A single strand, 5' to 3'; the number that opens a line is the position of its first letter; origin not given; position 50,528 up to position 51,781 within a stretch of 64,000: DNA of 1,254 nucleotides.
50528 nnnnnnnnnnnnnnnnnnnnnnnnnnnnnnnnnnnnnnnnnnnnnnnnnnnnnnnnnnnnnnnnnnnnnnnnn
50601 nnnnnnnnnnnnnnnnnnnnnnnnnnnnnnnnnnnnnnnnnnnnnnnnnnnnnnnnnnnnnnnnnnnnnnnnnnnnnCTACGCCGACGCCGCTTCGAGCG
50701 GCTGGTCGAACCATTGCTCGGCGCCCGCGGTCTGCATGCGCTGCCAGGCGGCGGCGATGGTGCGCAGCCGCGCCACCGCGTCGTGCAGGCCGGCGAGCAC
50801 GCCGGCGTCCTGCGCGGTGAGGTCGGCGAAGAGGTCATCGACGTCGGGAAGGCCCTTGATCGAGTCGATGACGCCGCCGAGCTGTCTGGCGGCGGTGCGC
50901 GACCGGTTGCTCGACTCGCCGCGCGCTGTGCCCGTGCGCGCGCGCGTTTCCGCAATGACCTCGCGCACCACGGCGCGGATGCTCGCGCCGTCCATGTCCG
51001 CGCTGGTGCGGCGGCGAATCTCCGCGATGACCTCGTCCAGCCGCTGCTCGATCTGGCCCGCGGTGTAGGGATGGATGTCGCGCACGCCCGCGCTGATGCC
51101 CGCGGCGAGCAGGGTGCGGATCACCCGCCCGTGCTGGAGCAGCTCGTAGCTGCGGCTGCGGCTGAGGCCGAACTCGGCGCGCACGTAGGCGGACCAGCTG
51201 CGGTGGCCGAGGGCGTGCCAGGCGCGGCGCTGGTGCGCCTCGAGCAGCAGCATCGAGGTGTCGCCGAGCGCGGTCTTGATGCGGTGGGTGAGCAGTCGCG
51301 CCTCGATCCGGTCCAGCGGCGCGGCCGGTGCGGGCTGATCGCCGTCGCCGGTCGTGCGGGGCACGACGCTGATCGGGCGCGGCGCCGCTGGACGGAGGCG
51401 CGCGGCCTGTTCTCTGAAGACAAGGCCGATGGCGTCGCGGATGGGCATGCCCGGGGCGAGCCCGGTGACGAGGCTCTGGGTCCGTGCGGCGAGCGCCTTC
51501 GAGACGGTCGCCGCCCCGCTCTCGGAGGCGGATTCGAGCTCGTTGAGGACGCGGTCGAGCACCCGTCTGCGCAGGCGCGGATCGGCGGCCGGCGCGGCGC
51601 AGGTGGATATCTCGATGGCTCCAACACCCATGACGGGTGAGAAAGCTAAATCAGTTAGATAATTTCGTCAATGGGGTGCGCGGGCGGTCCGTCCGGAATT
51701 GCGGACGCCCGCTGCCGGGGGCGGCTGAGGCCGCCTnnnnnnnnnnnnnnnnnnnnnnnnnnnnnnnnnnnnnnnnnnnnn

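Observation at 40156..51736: Twelve-gene minus-strand catabolic operon ending in PhyH-CMD, preceded by a GntR regulator and a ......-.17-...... promoter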

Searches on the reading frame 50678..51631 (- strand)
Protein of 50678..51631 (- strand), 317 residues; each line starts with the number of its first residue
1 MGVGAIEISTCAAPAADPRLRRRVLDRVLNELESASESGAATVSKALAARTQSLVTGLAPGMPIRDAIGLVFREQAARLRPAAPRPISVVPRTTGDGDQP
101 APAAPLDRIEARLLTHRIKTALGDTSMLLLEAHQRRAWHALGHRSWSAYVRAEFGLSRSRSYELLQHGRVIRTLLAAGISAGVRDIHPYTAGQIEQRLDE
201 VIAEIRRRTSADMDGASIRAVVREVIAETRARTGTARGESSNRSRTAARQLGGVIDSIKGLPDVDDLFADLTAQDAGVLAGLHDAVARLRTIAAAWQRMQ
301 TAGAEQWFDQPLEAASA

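Call 6: search_protein_families(library=pfam, proteins=[window:50678-51631:-], max_evalue=0.01)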
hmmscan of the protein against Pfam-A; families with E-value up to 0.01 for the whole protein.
window:50678-51631:- (317 aa): 0 families

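Call 8: search_protein_families(library=ncbifam, proteins=[window:50678-51631:-], max_evalue=0.001)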
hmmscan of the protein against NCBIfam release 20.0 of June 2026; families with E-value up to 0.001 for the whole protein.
window:50678-51631:- (317 aa): 0 families

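Call 43: search_protein_families(library=phrogs, proteins=[window:50678-51631:-], max_evalue=1)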
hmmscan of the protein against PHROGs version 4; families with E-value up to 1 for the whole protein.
window:50678-51631:- (317 aa): 2 families
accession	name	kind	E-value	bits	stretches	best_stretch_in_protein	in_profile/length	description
phrog_464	-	unknown function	0.009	16.6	1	106-220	28-132/322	unknown function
phrog_16278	-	DNA, RNA and nucleotide metabolism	0.025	16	1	198-248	84-134/170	HTH DNA binding protein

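Call 44: search_protein_families(library=pfam, proteins=[window:50678-51631:-], max_evalue=10)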
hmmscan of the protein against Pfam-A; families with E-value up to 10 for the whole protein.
window:50678-51631:- (317 aa): 2 families
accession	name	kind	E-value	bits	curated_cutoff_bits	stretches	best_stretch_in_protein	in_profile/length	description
PF01817.26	CM_2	-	0.15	12.7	27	1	195-231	40-77/80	Chorismate mutase type II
PF01479.30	S4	-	0.58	10.4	22.8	1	150-170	8-28/48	S4 domain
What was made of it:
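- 50678..51631 (-): First gene ('Hyp', 317 aa): all-helical protein of an uncurated family that recurs next to GntR/FCD genes. No Pfam, NCBIfam or PHROG family (calls 6, 8, 43, 44).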

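Call 46: find_homologous_proteins(query=window:50678-51631:-, max_evalue=0.001)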
Query window:50678-51631:- (317 aa): 20 proteins with E <= 0.001 among 8000 candidates.
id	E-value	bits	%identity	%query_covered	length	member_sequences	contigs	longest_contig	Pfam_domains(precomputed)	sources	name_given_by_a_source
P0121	4.2e-195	665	100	100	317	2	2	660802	-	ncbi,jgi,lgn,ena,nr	ncbi:MAG TPA: hypothetical protein VN193_14755 [Candidatus Angelobacter sp.]|jgi:hypothetical protei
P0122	4.8e-135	468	73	100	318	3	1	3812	-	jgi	jgi:hypothetical protein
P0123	4.6e-56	209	45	91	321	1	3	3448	-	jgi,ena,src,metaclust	jgi:hypothetical protein|metaclust:\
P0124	5.6e-56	208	45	90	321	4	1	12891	-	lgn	-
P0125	2.2e-55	206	46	89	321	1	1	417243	-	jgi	jgi:hypothetical protein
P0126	7.7e-55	205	45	88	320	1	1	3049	-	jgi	jgi:hypothetical protein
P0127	6.0e-42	162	38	85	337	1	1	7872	-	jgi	jgi:hypothetical protein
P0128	1.9e-41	161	39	89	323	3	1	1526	-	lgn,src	-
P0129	3.7e-41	160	40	90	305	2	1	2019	-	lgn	-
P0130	1.1e-40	158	56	52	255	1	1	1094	-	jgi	jgi:hypothetical protein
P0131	1.3e-35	142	43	69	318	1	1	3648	-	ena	-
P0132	8.1e-35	139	37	94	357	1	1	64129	-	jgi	jgi:hypothetical protein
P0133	3.0e-34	137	47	59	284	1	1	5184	-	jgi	jgi:hypothetical protein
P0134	3.7e-33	133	38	81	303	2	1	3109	-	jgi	jgi:hypothetical protein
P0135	4.4e-33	133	42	66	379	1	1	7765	-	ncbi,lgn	-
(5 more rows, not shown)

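Call 48: find_encoding_contigs(protein=P0125, flank=10000, max_places=1)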
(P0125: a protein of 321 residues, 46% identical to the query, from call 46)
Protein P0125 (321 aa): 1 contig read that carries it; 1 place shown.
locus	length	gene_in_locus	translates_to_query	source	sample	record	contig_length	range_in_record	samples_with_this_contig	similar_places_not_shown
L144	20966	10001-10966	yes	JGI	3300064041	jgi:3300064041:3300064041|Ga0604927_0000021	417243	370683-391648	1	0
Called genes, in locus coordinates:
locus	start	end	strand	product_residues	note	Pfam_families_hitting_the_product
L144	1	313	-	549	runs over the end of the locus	PF02776:TPP_enzyme_N, PF00205:TPP_enzyme_M, PF02775:TPP_enzyme_C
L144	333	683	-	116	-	-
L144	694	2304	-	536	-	PF00890:FAD_binding_2, PF01266:DAO, PF03486:HI0933_like (faint), PF07992:Pyr_redox_2 (faint), PF12831:FAD_oxidored (weak)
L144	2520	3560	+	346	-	PF01636:APH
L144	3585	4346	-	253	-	PF00378:ECH_1, PF16113:ECH_2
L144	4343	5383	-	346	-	PF00441:Acyl-CoA_dh_1, PF08028:Acyl-CoA_dh_2 (faint)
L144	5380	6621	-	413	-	PF02771:Acyl-CoA_dh_N, PF02770:Acyl-CoA_dh_M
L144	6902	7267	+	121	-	-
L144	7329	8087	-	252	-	PF02894:GFO_IDH_MocA_C, PF22685:Gal80p_C-like, PF22725:GFO_IDH_MocA_C3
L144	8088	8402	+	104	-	-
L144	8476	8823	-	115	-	-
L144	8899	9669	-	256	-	-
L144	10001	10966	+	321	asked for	-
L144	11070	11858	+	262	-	PF00392:GntR, PF07729:FCD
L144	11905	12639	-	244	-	PF00106:adh_short, PF08659:KR, PF13561:adh_short_C2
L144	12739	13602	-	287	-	-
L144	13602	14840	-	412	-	PF02515:CoA_transf_3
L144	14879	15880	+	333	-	PF01636:APH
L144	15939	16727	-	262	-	PF00378:ECH_1, PF16113:ECH_2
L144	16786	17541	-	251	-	PF00378:ECH_1, PF16113:ECH_2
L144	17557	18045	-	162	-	PF01575:MaoC_dehydratas, PF13452:FAS1_DH_region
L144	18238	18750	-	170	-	PF02417:Chromate_transp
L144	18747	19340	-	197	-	PF02417:Chromate_transp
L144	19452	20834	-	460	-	PF00108:Thiolase_N, PF02803:Thiolase_C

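Call 65: predict_structure(alignment_id=A4)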
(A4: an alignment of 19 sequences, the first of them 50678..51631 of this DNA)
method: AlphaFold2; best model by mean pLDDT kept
length: 317 residues; sequences in the alignment: 19
mean_pLDDT: 83.1   pTM: 0.59
mean pLDDT of the five models: 83.1, 79.5, 77.9, 77.2, 77.1
residues with pLDDT >= 90: 151; 70-90: 113; 50-70: 26; < 50: 27
segments of 3 or more residues with pLDDT < 50: 1-14, 82-91
pLDDT, mean of each block of 10 residues (from residue 1): 37 55 86 87 94 89 92 78 44 53 91 97 90 97 95 90 93 92 86 91 96 94 93 74 80 91 91 88 90 88 73 55
secondary structure, 60 per line:
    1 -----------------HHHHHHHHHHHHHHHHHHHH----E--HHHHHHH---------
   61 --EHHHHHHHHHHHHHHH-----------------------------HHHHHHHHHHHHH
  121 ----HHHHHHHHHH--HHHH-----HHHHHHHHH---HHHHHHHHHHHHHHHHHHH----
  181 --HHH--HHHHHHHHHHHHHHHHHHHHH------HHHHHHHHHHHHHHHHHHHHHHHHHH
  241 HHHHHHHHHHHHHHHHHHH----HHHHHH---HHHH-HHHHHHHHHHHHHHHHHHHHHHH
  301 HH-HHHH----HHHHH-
elements in order: H18-37 H45-51 H64-78 H108-120 H125-134 H137-140 H146-154 H158-176 H188-208 H215-259 H264-269 H273-276 H278-302 H304-307 H312-316

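Call 67: fold_search(model_id=the predicted structure, library=pdb)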
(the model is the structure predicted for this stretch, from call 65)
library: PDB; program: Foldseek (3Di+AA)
matches with E <= 10: 121; with E <= 0.001: 0
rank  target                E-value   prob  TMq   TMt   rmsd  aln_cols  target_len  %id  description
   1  8rml_D                9.8e-01  0.08  0.11  0.12  25.2       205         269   14  Structure of heteromeric CALHM2/4 channel in complex with synthetic nanobody SbC4 (released 2024-06-19)
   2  8rmm_E                1.2e+00  0.08  0.11  0.12  23.6       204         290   13  Structure of heteromeric CALHM2/4 channel in complex with synthetic nanobodies SbC2 and SbC4 (released 2024-06-19)
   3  3beh_A                1.2e+00  0.11  0.15  0.20  19.1       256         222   13  Structure of a Bacterial Cyclic Nucleotide Regulated Ion Channel (released 2008-01-15)
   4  2zd9_D                1.3e+00  0.05  0.11  0.14  19.9       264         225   12  Structure of a Bacterial Cyclic-Nucleotide Regulated Ion Channel (released 2008-12-02)
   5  2zd9_B                1.4e+00  0.10  0.16  0.21  20.2       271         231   14  Structure of a Bacterial Cyclic-Nucleotide Regulated Ion Channel (released 2008-12-02)
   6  8ioj_G                1.4e+00  0.20  0.15  0.22  10.8       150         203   15  The Rubisco assembly intermidiate of Rubisco large subunit (RbcL) and Arabidopsis thaliana Rubisco accumulation factor (released 2023-11-01)
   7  3beh_B                1.4e+00  0.10  0.15  0.21  20.0       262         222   12  Structure of a Bacterial Cyclic Nucleotide Regulated Ion Channel (released 2008-01-15)
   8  2z0o                  1.5e+00  0.06  0.11  0.10  31.1       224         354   18  Crystal structure of APPL1-BAR-PH domain (released 2008-05-13)
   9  3beh_D                1.6e+00  0.09  0.14  0.19  19.3       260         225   14  Structure of a Bacterial Cyclic Nucleotide Regulated Ion Channel (released 2008-01-15)
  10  7e8e_A                1.6e+00  0.08  0.17  0.14  19.2       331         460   10  CryoEM structure of human Kv4.2-DPP6S-KChIP1 complex, transmembrane and intracellular region (released 2021-10-13)
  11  2zd9_A                1.7e+00  0.08  0.16  0.21  20.2       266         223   14  Structure of a Bacterial Cyclic-Nucleotide Regulated Ion Channel (released 2008-12-02)
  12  3beh_C                1.7e+00  0.09  0.15  0.20  19.4       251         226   13  Structure of a Bacterial Cyclic Nucleotide Regulated Ion Channel (released 2008-01-15)
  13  2dg7                  2.0e+00  0.06  0.13  0.19  18.9       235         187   16  Crystal structure of the putative transcriptional regulator SCO0337 from Streptomyces coelicolor A3(2) (released 2007-03-13)
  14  8gmp_A                2.1e+00  0.05  0.10  0.12  26.0       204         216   13  Cryo-EM structure of octameric human CALHM1 with a I109W point mutation (released 2023-07-26)
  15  7xgg_A                2.2e+00  0.07  0.12  0.18  16.1       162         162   15  Crystal structure of BCL-xL in complex with computationally designed inhibitor protein (released 2022-07-20)
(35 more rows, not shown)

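Call 85: search_protein_representatives(alignment_id=A4)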
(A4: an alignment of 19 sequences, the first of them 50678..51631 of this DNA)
Query: 19 sequences, 326 profile positions. Proteins with E-value up to 0.001 (for the whole library): 4369; up to 1e-10: 1852; up to 1e-30: 513. The best 150 are listed.
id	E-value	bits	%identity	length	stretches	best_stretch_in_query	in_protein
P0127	2.3e-118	411.7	-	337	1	15-315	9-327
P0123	1.0e-117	409.6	-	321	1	1-319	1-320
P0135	1.7e-110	385.9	-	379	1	1-314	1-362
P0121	9.3e-108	376.8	-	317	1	1-319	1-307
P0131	1.3e-104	366.5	-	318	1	15-315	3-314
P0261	1.2e-100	353.5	-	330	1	12-312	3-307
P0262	1.8e-99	349.6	-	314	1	14-314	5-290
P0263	1.3e-98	346.8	-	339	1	14-318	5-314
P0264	1.1e-97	343.7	-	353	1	6-317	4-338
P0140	3.3e-97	342.2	-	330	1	19-318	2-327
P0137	9.9e-97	340.6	-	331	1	11-316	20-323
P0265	1.6e-96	340.0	-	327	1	23-315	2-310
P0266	2.1e-96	339.6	-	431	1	8-316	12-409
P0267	2.3e-95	336.1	-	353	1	8-312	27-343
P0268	5.9e-95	334.8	-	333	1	15-308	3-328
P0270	1.0e-94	334.0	-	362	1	11-311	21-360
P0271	1.0e-94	334.0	-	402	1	13-314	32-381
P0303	1.8e-88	313.5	-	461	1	11-310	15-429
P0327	1.0e-84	301.1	-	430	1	13-309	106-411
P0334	1.4e-83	297.4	-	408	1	13-309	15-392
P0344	1.3e-81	290.9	-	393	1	11-315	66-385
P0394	1.2e-73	264.7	-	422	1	13-311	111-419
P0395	1.2e-73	264.7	-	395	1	10-312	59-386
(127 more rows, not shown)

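Call 86: search_protein_families(library=pfam, proteins=[P0261, P0264, P0266, P0271, P0303, P0327, P0334, P0344, P0394, P0395], max_evalue=0.01)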
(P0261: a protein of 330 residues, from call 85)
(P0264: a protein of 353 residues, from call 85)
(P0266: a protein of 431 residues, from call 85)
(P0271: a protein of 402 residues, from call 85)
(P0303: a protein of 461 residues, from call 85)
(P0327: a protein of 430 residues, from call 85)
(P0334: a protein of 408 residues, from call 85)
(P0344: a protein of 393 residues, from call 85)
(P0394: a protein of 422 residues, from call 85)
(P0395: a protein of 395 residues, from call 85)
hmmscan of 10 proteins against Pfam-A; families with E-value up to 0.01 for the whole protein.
P0261 (330 aa): 0 families

P0264 (353 aa): 0 families

P0266 (431 aa): 0 families

P0271 (402 aa): 0 families

P0303 (461 aa): 0 families

P0327 (430 aa): 0 families

P0334 (408 aa): 0 families

P0344 (393 aa): 0 families

P0394 (422 aa): 0 families

P0395 (395 aa): 0 families
